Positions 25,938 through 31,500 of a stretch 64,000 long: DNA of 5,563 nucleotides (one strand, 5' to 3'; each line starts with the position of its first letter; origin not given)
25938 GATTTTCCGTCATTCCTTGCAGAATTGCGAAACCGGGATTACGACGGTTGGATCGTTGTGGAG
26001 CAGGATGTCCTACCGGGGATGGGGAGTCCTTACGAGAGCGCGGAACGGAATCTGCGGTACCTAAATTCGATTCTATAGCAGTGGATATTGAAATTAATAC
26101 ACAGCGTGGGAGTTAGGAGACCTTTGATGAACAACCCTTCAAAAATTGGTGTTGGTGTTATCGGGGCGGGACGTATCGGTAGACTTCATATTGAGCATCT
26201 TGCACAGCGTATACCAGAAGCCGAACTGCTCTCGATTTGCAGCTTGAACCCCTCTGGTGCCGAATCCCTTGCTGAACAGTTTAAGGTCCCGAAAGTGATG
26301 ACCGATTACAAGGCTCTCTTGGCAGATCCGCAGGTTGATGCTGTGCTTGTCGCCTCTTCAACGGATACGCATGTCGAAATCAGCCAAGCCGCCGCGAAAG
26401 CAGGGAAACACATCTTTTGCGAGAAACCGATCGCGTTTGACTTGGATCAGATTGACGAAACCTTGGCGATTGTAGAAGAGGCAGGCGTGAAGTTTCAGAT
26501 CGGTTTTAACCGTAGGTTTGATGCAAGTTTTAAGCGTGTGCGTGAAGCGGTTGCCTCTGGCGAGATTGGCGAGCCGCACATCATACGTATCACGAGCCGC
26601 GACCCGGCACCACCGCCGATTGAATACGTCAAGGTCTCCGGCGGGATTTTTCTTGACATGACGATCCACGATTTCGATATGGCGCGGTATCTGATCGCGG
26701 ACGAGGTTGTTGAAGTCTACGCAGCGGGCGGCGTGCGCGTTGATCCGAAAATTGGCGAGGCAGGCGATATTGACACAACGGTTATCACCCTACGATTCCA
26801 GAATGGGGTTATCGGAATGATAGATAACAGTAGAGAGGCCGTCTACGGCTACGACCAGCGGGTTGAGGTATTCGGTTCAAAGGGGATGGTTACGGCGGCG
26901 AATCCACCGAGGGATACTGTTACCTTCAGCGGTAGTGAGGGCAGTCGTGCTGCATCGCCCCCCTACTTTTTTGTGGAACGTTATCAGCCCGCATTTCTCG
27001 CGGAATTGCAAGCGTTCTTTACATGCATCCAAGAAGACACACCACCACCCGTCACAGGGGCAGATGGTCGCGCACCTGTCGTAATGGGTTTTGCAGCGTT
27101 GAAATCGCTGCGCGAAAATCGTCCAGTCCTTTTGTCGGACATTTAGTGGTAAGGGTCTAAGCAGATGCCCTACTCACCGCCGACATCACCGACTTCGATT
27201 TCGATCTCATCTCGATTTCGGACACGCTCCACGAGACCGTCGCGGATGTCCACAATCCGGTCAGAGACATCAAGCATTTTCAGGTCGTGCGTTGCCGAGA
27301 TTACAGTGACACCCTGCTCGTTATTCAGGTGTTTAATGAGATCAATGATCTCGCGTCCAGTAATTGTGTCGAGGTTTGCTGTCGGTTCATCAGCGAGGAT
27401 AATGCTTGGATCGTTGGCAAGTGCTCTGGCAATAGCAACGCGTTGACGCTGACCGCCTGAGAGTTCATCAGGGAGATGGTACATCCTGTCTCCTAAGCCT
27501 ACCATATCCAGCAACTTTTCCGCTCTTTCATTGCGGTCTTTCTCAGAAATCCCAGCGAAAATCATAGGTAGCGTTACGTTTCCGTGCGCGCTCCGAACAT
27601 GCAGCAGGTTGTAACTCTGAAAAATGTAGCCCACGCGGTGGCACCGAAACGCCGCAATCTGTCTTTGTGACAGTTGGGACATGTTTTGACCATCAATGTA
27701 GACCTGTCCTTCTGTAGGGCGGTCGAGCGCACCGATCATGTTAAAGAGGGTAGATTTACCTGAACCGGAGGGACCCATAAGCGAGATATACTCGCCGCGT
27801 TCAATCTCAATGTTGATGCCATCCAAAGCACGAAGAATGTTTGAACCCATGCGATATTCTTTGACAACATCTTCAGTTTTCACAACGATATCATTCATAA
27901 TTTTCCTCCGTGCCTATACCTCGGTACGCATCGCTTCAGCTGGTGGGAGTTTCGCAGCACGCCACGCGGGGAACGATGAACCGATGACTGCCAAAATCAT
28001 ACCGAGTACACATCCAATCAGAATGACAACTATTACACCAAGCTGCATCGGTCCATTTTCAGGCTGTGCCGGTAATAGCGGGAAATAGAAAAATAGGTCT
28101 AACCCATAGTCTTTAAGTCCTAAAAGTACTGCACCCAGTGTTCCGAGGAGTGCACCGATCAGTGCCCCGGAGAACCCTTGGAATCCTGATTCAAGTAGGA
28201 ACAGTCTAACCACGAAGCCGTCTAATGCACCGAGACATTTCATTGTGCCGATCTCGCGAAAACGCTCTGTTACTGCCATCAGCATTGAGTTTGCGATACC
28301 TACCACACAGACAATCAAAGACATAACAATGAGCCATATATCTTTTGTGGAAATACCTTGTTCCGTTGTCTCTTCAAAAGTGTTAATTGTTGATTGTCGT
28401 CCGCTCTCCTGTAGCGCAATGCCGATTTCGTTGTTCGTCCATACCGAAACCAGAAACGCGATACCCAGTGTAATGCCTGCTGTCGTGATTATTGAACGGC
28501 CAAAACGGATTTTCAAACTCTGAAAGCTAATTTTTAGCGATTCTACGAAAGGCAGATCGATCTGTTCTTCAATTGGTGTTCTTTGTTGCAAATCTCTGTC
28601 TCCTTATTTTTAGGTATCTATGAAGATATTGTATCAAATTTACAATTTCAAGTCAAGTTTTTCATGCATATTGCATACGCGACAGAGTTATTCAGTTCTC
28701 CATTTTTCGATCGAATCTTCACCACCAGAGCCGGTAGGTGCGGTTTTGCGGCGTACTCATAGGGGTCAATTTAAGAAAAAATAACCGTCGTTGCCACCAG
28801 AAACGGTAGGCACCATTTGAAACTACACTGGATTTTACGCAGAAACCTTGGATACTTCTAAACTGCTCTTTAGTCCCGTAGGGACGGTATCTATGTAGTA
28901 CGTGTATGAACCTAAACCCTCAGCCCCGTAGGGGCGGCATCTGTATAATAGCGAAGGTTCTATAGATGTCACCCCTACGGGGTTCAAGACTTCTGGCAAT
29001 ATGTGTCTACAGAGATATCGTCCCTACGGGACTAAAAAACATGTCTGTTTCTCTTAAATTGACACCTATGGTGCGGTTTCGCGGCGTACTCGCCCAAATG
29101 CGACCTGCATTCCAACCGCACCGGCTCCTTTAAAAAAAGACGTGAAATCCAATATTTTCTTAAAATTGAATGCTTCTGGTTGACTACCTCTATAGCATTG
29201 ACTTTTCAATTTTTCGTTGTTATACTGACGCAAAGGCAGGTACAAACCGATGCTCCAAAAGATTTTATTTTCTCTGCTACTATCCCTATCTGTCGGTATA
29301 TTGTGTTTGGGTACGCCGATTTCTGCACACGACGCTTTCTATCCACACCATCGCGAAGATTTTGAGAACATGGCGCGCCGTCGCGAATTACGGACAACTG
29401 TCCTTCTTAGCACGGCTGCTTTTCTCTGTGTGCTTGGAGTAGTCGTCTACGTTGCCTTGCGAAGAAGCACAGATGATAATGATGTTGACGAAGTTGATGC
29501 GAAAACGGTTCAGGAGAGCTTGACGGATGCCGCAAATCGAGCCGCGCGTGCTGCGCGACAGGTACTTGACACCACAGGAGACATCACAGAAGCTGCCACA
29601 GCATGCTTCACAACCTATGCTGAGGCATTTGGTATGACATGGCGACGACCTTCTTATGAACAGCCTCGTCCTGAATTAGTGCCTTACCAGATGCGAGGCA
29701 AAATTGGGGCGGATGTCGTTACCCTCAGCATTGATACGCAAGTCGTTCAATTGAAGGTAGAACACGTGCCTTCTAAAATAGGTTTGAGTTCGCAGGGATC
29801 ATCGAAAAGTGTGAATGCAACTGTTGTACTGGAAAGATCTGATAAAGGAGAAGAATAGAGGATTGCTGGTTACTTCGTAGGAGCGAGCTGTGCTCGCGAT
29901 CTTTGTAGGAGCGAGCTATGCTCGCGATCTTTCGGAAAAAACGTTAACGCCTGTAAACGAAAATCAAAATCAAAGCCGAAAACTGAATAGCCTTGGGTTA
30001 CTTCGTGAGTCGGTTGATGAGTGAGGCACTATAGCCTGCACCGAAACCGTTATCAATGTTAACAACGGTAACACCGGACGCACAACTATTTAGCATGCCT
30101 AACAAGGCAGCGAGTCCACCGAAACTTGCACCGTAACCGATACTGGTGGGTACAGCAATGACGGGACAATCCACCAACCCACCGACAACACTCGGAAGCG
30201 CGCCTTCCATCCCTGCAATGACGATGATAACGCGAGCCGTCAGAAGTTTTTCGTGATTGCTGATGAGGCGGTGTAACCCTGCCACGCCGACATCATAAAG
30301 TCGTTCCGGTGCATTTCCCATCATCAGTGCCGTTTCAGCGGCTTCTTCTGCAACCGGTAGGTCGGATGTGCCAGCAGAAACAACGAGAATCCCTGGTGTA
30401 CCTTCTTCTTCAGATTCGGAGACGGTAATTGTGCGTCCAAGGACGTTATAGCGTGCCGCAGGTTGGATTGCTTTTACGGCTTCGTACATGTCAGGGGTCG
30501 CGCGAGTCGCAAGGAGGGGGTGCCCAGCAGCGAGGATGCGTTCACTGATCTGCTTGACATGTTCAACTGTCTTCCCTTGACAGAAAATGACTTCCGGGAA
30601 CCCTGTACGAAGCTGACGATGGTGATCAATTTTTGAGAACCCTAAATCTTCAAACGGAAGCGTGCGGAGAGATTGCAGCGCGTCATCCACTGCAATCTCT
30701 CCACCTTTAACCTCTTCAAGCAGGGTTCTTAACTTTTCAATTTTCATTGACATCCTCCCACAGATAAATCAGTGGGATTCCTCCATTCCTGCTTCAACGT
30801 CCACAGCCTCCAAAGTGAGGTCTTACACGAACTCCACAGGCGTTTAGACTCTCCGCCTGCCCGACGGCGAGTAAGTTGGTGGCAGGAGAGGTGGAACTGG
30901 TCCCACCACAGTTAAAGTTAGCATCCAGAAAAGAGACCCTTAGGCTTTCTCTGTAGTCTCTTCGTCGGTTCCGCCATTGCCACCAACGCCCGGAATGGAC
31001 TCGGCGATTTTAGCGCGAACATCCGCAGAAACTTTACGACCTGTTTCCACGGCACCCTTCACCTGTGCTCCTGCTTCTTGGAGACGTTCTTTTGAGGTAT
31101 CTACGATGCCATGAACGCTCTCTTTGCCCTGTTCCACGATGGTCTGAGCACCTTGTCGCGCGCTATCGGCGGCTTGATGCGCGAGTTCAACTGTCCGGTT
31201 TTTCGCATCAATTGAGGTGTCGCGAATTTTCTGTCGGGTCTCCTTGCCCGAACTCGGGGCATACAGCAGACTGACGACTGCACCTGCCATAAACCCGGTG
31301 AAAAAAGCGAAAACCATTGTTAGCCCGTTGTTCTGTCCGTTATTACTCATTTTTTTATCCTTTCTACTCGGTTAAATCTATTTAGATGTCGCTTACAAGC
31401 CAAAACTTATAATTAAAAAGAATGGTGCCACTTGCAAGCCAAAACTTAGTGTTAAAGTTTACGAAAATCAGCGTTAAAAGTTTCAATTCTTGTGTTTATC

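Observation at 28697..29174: Mosaic palindromic repeat element with four periodically spaced hairpins that show compensatory base changes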

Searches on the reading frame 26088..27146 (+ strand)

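Call 11: search_protein_families(library=pfam, proteins=[window:26088-27146:+])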
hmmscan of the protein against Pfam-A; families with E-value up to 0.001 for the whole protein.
window:26088-27146:+ (352 aa): 5 families
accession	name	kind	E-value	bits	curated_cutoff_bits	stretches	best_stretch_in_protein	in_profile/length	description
PF22725.1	GFO_IDH_MocA_C3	-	6.4e-32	110.6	27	1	148-268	1-123/124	GFO/IDH/MocA C-terminal domain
PF01408.29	GFO_IDH_MocA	-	1.4e-31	110.1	24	1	20-140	1-120/120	Oxidoreductase family, NAD-binding Rossmann fold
PF02894.22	GFO_IDH_MocA_C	-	1.1e-24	87.8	22.9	1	152-347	1-216/218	Oxidoreductase family, C-terminal alpha/beta domain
PF01488.26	Shikimate_DH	-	9e-05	23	24.3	1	20-118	13-110/138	Shikimate / quinate 5-dehydrogenase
PF03807.23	F420_oxidored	-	0.00094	20.2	21.6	0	22-99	2-76/94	NADP oxidoreductase coenzyme F420-dependent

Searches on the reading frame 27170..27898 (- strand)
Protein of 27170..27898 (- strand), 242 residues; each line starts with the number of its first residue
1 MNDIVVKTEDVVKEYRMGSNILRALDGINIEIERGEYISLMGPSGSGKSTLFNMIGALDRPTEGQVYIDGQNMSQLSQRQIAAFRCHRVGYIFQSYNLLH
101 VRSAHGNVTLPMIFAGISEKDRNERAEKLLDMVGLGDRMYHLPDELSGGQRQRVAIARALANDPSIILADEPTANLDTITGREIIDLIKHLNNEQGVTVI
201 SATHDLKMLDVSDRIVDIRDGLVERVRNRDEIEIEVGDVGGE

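Call 11: search_protein_families(library=pfam, proteins=[window:27170-27898:-])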
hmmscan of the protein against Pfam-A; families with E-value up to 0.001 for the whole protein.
window:27170-27898:- (242 aa): 4 families
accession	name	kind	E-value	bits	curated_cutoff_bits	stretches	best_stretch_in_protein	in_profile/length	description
PF00005.33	ABC_tran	-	4e-35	121.8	25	1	25-174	1-137/137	ABC transporter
PF02463.25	SMC_N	-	7.2e-07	29.3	40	1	37-218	26-211/220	RecF/RecN/SMC N terminal domain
PF13304.12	AAA_21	-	6.1e-06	27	27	0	129-210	221-304/304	AAA domain, putative AbiEii toxin, Type IV TA system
PF13555.12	AAA_29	-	0.00036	20.7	27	1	26-53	13-40/61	P-loop containing region of AAA domain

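Call 13: find_encoding_contigs(protein=window:27170-27898:-, flank=10000, max_places=10)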
Protein window:27170-27898:- (242 aa): no gene with exactly this product is on record in the collection.

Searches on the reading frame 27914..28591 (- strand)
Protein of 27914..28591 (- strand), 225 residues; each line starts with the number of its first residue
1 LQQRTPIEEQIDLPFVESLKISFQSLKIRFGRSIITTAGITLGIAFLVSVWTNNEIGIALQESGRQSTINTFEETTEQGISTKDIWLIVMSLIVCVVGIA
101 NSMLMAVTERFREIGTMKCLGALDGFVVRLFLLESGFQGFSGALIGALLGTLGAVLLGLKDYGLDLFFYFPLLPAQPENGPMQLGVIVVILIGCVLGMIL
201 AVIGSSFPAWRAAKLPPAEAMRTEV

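Call 11: search_protein_families(library=pfam, proteins=[window:27914-28591:-])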
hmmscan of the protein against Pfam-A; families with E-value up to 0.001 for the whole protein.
window:27914-28591:- (225 aa): 1 family
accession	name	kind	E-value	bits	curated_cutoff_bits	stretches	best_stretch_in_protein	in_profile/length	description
PF02687.27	FtsX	-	9.8e-18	64.8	25.5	1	87-217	3-120/120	FtsX-like permease C-terminal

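Call 33: find_homologous_proteins(query=window:27914-28591:-, max_evalue=1e-30)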
Query window:27914-28591:- (225 aa): 4663 proteins with E <= 1e-30 among 7541 candidates; the best 120 are listed.
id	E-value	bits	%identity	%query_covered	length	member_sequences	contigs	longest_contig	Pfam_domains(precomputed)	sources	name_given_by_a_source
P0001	1.7e-133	461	95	100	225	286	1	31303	PF02687.28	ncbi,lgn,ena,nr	ncbi:MAG: FtsX-like permease family protein [Candidatus Poribacteria bacterium]|nr:FtsX-like permeas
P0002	4.3e-128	443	92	100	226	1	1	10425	PF02687.28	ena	-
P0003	1.0e-123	429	88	100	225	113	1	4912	PF02687.28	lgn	-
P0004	1.3e-122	425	87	100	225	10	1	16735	PF02687.28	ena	-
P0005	4.0e-119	414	84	100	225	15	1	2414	PF02687.28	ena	-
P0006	3.5e-116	404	93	90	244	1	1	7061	PF02687.28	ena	-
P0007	7.8e-116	403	82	100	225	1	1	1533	PF02687.28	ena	-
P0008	1.4e-115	402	82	100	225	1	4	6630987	PF02687.28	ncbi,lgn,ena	-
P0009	1.7e-115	402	82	100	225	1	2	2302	PF02687.28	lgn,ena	-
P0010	2.6e-115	401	81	100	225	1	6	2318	PF02687.28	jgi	jgi:ABC-type antimicrobial peptide transport system permease subunit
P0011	2.9e-115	401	82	100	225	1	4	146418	PF02687.28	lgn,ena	-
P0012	5.4e-115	400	81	100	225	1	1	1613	PF02687.28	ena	-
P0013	8.8e-115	400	81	100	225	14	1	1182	PF02687.28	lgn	-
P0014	9.9e-115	400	81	100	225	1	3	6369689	PF02687.28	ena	-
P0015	1.5e-114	399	81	100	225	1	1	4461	PF02687.28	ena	-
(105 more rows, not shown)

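Call 34: find_encoding_contigs(protein=P0001, flank=4000, max_places=2)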
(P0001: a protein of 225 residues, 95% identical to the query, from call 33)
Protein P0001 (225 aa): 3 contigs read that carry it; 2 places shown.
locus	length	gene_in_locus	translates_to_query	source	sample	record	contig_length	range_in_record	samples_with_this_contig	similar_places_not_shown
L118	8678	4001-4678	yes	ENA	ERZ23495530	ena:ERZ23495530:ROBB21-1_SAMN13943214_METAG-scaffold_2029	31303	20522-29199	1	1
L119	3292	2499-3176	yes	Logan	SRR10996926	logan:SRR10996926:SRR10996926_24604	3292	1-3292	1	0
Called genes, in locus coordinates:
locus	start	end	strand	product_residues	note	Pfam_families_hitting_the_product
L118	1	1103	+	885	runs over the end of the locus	PF01411:tRNA-synt_2c, PF07973:tRNA_SAD, PF02272:DHHA1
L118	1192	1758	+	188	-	-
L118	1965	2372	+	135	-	PF12732:YtxH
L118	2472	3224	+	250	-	PF00731:AIRC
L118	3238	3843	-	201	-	-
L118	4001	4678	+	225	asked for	PF02687:FtsX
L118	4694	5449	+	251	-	PF02463:SMC_N (weak), PF00005:ABC_tran, PF13304:AAA_21 (faint)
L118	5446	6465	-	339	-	PF01408:GFO_IDH_MocA, PF22725:GFO_IDH_MocA_C3, PF02894:GFO_IDH_MocA_C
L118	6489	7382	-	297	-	PF01261:AP_endonuc_2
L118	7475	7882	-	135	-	PF21716:dnstrm_HI1420 (weak)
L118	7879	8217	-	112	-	PF05973:Gp49 (weak)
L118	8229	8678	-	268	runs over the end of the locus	PF18643:RE_BsaWI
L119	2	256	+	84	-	?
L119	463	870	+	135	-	PF12732:YtxH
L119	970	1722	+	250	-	PF00731:AIRC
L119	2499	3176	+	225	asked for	PF02687:FtsX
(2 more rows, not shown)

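Call 35: find_encoding_contigs(protein=P0004, flank=4000, max_places=2)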
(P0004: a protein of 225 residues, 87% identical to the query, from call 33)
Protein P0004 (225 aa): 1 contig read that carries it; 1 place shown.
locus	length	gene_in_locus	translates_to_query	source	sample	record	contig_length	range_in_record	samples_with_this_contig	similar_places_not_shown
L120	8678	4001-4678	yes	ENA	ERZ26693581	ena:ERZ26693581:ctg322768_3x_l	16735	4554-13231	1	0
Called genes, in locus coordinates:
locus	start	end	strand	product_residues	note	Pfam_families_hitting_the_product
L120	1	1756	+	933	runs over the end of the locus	PF01411:tRNA-synt_2c, PF07973:tRNA_SAD, PF02272:DHHA1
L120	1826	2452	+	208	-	PF06103:DUF948 (weak)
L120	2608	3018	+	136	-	PF12732:YtxH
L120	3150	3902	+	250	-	PF00731:AIRC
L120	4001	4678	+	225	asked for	PF02687:FtsX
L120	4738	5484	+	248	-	PF02463:SMC_N (faint), PF00005:ABC_tran, PF13304:AAA_21 (faint)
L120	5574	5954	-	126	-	PF01261:AP_endonuc_2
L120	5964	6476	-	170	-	-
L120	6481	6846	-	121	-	PF18643:RE_BsaWI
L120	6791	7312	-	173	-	-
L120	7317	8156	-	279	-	PF04313:HSDR_N (weak), PF13588:HSDR_N_2 (weak), PF14338:Mrr_N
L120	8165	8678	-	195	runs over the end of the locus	PF01844:HNH, PF14279:HNH_5 (weak)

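Call 36: find_encoding_contigs(protein=P0008, flank=4000, max_places=2)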
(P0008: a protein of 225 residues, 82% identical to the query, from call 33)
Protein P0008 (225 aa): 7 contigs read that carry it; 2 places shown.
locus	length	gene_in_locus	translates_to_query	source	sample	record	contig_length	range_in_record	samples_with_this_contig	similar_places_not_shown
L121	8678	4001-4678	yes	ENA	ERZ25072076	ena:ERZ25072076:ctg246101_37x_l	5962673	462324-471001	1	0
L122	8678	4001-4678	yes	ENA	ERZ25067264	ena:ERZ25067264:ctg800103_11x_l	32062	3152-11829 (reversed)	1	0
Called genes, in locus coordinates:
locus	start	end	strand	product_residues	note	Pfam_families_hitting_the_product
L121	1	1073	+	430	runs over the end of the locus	PF03952:Enolase_N, PF00113:Enolase_C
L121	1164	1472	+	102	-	PF04977:DivIC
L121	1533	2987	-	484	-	PF02885:Glycos_trans_3N, PF00591:Glycos_transf_3 (faint)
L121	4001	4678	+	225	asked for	PF02687:FtsX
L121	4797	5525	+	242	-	PF02463:SMC_N (faint), PF00005:ABC_tran, PF13304:AAA_21 (faint)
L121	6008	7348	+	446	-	PF01041:DegT_DnrJ_EryC1, PF01053:Cys_Met_Meta_PP (weak)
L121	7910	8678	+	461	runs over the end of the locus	PF00884:Sulfatase, PF01663:Phosphodiest (faint), PF02995:DUF229 (weak), PF16347:SGSH_C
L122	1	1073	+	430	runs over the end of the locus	PF03952:Enolase_N, PF00113:Enolase_C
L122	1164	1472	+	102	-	PF04977:DivIC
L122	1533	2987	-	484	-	PF02885:Glycos_trans_3N, PF00591:Glycos_transf_3 (faint)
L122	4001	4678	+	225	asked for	PF02687:FtsX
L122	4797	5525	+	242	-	PF02463:SMC_N (faint), PF00005:ABC_tran, PF13304:AAA_21 (faint)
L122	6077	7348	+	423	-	PF01041:DegT_DnrJ_EryC1, PF01053:Cys_Met_Meta_PP (weak)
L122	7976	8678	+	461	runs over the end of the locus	PF00884:Sulfatase, PF01663:Phosphodiest (faint), PF02995:DUF229 (weak), PF16347:SGSH_C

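Call 38: find_encoding_contigs(protein=P0002, flank=3000, max_places=2)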
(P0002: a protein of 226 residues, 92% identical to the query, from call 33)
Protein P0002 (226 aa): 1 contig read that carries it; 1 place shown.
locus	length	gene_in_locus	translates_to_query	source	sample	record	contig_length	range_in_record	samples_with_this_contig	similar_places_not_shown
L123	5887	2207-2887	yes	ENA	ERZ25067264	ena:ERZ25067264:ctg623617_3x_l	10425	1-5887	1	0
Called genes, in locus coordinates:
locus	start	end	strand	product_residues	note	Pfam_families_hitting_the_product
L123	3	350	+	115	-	?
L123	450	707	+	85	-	-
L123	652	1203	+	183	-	PF00731:AIRC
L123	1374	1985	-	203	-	-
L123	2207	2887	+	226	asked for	PF02687:FtsX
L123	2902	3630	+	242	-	PF02463:SMC_N (faint), PF00005:ABC_tran, PF13304:AAA_21 (faint)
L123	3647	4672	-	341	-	PF01408:GFO_IDH_MocA, PF02894:GFO_IDH_MocA_C, PF22725:GFO_IDH_MocA_C3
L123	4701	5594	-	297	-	PF01261:AP_endonuc_2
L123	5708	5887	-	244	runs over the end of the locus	-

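Call 39: find_encoding_contigs(protein=P0006, flank=3000, max_places=2)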
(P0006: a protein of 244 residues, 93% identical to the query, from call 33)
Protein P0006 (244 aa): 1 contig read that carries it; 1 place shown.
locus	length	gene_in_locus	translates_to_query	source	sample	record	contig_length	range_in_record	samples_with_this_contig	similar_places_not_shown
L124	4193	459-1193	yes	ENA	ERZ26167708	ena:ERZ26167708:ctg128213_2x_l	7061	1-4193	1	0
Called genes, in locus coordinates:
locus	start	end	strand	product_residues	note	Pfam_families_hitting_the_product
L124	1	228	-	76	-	?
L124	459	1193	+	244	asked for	PF02687:FtsX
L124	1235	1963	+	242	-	PF02463:SMC_N (weak), PF00005:ABC_tran, PF13304:AAA_21 (faint)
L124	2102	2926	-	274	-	PF01408:GFO_IDH_MocA, PF22725:GFO_IDH_MocA_C3, PF02894:GFO_IDH_MocA_C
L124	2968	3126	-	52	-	PF01408:GFO_IDH_MocA (weak)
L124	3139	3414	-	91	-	-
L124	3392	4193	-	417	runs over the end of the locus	-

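Call 40: find_encoding_contigs(protein=P0003, flank=3000, max_places=2)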
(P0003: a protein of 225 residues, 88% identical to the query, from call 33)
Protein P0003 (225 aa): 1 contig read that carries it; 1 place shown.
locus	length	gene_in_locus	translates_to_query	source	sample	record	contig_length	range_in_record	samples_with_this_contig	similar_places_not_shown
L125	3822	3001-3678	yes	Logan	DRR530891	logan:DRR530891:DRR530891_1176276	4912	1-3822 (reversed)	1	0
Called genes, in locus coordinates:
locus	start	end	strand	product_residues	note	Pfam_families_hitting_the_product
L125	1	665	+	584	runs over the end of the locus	?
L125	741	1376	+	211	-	-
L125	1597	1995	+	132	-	PF12732:YtxH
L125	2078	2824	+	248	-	PF00731:AIRC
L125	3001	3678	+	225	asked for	PF02687:FtsX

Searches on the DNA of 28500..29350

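Call 8: search_rna_families(source=window, start=28500, end=29350, threshold=evalue, max_evalue=5)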
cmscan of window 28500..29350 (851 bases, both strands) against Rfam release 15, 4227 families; matches with E-value up to 5: 7.
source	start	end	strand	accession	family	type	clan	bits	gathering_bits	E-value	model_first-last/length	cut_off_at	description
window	28910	28996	-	RF03604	mir-5728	Gene; miRNA;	-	22.7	100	0.12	1-84/84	no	mir-5728 microRNA precursor family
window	28925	28982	+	RF03787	mir-2010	Gene; miRNA;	-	20.9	66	0.63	1-76/76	no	mir-2010 microRNA precursor family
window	28924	28982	+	RF03604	mir-5728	Gene; miRNA;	-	19.2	100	1.1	1-84/84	no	mir-5728 microRNA precursor family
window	28922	28984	+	RF03630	mir-2818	Gene; miRNA;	-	15.7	90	4.7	1-60/60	no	mir-2818 microRNA precursor family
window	28873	28890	-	RF01687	Acido-Lenti-1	Gene; sRNA;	-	15.1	37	1.1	28-45/46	no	Acido-Lenti-1 RNA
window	29015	29032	+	RF01687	Acido-Lenti-1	Gene; sRNA;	-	14.9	37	1.2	28-45/46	no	Acido-Lenti-1 RNA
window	28923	28940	-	RF01687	Acido-Lenti-1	Gene; sRNA;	-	14.6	37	1.4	28-45/46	no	Acido-Lenti-1 RNA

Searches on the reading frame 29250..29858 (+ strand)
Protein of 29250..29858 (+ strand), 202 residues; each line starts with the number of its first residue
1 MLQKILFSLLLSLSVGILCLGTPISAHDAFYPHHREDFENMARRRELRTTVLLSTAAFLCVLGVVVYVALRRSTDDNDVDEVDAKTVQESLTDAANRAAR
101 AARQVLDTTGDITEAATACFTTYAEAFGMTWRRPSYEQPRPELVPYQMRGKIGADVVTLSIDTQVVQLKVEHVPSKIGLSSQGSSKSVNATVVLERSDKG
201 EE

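Call 11: search_protein_families(library=pfam, proteins=[window:29250-29858:+])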
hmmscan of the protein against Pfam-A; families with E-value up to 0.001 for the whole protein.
window:29250-29858:+ (202 aa): 0 families

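Call 14: find_encoding_contigs(protein=window:29250-29858:+, flank=10000, max_places=10)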
Protein window:29250-29858:+ (202 aa): no gene with exactly this product is on record in the collection.

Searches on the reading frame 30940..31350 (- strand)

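Call 11: search_protein_families(library=pfam, proteins=[window:30940-31350:-])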
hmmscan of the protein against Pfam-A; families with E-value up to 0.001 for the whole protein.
window:30940-31350:- (136 aa): 1 family
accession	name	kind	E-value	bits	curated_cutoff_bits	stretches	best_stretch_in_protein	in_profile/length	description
PF12732.12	YtxH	-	1.6e-16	60.9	37.5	1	14-92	2-65/71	YtxH-like protein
